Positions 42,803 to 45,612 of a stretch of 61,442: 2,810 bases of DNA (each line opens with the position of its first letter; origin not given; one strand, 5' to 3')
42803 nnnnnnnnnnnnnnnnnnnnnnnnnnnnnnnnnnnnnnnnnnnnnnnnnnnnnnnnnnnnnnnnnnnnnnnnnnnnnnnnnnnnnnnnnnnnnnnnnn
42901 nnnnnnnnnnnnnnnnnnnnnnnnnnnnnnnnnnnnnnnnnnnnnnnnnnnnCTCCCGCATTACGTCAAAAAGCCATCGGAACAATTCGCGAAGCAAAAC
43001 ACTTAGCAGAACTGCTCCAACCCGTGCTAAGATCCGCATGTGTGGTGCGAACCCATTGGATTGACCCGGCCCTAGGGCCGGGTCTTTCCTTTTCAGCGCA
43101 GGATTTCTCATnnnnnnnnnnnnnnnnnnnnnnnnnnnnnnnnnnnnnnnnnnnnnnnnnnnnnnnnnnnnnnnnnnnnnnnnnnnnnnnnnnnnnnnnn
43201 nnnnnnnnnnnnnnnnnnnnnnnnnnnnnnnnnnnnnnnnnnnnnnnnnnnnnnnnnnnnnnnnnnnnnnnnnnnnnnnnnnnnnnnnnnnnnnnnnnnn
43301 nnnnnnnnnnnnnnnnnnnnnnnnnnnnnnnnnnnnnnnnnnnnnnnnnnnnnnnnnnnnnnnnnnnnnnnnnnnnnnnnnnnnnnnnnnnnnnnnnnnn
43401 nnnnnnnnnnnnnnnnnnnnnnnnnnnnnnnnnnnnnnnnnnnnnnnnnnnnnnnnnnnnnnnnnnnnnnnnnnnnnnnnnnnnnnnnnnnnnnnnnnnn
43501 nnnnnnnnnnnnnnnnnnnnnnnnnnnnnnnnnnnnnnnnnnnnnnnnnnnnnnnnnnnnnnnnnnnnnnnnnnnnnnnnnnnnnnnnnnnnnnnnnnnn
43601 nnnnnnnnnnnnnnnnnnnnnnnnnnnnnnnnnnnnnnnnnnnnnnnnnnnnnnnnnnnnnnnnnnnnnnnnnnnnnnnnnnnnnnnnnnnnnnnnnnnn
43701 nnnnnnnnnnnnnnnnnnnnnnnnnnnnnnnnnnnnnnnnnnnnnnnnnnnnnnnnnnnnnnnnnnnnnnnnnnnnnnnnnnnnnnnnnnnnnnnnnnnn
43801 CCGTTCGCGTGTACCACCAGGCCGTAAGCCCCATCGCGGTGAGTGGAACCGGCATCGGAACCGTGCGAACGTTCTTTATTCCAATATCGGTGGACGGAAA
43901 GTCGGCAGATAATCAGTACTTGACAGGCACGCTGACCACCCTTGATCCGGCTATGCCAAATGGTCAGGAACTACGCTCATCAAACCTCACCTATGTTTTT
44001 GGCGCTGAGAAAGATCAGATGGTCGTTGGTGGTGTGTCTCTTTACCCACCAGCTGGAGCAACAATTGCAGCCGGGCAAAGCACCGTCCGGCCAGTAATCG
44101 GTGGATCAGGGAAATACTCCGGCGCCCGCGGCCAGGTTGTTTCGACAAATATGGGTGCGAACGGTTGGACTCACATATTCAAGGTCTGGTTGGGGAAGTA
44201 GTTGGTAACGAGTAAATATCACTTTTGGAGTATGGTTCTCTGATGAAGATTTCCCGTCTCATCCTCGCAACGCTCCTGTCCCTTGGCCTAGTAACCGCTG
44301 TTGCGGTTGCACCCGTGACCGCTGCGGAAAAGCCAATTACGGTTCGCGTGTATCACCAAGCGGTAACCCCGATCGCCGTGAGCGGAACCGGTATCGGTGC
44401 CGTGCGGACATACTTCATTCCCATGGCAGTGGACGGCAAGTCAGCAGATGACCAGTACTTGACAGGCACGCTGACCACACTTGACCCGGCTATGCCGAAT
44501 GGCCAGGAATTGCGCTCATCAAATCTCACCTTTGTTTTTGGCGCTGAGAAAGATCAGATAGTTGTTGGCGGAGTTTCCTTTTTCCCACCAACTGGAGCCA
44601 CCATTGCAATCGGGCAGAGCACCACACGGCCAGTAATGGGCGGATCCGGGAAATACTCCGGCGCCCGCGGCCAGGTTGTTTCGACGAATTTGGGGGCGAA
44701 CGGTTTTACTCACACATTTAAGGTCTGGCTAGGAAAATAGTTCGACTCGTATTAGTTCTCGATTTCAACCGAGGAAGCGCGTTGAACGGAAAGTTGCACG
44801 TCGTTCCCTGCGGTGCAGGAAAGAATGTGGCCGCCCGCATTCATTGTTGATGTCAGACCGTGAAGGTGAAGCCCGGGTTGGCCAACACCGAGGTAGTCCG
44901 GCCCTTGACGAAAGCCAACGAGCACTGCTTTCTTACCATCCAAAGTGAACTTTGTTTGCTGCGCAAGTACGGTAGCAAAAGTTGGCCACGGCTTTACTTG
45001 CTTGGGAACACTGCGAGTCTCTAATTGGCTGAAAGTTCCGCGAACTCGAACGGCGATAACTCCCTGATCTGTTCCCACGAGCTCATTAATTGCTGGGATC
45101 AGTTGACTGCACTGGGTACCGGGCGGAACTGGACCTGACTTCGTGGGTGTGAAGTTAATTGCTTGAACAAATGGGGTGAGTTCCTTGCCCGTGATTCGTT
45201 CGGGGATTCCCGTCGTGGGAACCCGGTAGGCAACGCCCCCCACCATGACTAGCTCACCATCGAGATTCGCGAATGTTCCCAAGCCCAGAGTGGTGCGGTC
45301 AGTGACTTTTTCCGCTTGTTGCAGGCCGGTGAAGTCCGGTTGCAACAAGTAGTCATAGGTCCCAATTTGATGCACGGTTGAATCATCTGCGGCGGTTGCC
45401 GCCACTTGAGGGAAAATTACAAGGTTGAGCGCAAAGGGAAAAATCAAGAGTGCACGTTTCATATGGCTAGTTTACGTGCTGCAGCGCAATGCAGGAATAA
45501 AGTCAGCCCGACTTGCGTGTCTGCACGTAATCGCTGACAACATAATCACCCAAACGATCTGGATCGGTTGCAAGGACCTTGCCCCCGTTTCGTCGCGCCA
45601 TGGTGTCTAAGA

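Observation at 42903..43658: Tandem 377-bp repeat conceals two intact 53-codon ORFs, each containing an antisense promoter and terminator (type I toxin-antitoxin-like module)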

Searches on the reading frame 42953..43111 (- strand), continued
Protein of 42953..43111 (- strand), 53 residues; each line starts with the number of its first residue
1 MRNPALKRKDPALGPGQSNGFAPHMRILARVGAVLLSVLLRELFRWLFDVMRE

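Call 82: search_protein_families(library=phrogs, alignment_id=A7, max_evalue=0.1)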
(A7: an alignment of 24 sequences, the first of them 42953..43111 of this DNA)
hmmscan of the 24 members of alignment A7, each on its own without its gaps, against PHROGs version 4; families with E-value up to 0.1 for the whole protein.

A. member 1, window:42953-43111:- (53 aa): 0 families

B. families by the number of members that match (of 24 scanned): 2 families
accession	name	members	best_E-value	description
phrog_6065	-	1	0.067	-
phrog_38362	-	1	0.073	-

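Call 83: search_solved_structures(query=A7, max_evalue=1)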
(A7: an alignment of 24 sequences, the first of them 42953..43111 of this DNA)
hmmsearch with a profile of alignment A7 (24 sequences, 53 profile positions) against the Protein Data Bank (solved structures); distinct sequences matched with E-value up to 1: 2.
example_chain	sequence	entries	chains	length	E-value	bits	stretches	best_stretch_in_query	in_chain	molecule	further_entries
2kdr_X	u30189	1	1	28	0.72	13.2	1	29-47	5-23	Non-structural protein 4B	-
3gjo_E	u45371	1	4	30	0.94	12.8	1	2-18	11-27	Dystonin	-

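Call 84: search_protein_families(library=pfam, alignment_id=A7, max_evalue=1)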
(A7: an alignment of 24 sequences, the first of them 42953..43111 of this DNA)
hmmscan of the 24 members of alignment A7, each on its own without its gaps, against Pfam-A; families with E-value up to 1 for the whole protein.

A. member 1, window:42953-43111:- (53 aa): 0 families

B. families by the number of members that match (of 24 scanned): 3 families
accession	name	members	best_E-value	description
PF12555.13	SteA-like_C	1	0.013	SteA-like C-terminal domain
PF22868.1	YmiA-like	1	0.12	Protein YmiA-like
PF11125.13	Phage_MS2_lysis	1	0.13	Bacteriophage MS2, lysis protein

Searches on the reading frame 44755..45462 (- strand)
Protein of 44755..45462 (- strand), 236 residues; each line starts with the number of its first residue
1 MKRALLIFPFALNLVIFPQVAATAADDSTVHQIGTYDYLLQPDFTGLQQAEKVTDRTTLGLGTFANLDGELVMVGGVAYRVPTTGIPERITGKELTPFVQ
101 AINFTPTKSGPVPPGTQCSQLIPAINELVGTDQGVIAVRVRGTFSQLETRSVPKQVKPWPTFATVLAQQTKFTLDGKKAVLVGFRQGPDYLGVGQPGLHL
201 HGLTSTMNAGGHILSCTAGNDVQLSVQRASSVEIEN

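Call 87: search_protein_families(library=pfam, proteins=[window:44755-45462:-], max_evalue=0.01)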
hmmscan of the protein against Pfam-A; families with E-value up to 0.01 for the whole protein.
window:44755-45462:- (236 aa): 1 family
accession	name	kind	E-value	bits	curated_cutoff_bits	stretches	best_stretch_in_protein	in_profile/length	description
PF03306.18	AAL_decarboxy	-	9.9e-43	146.4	25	1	30-235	1-205/219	Alpha-acetolactate decarboxylase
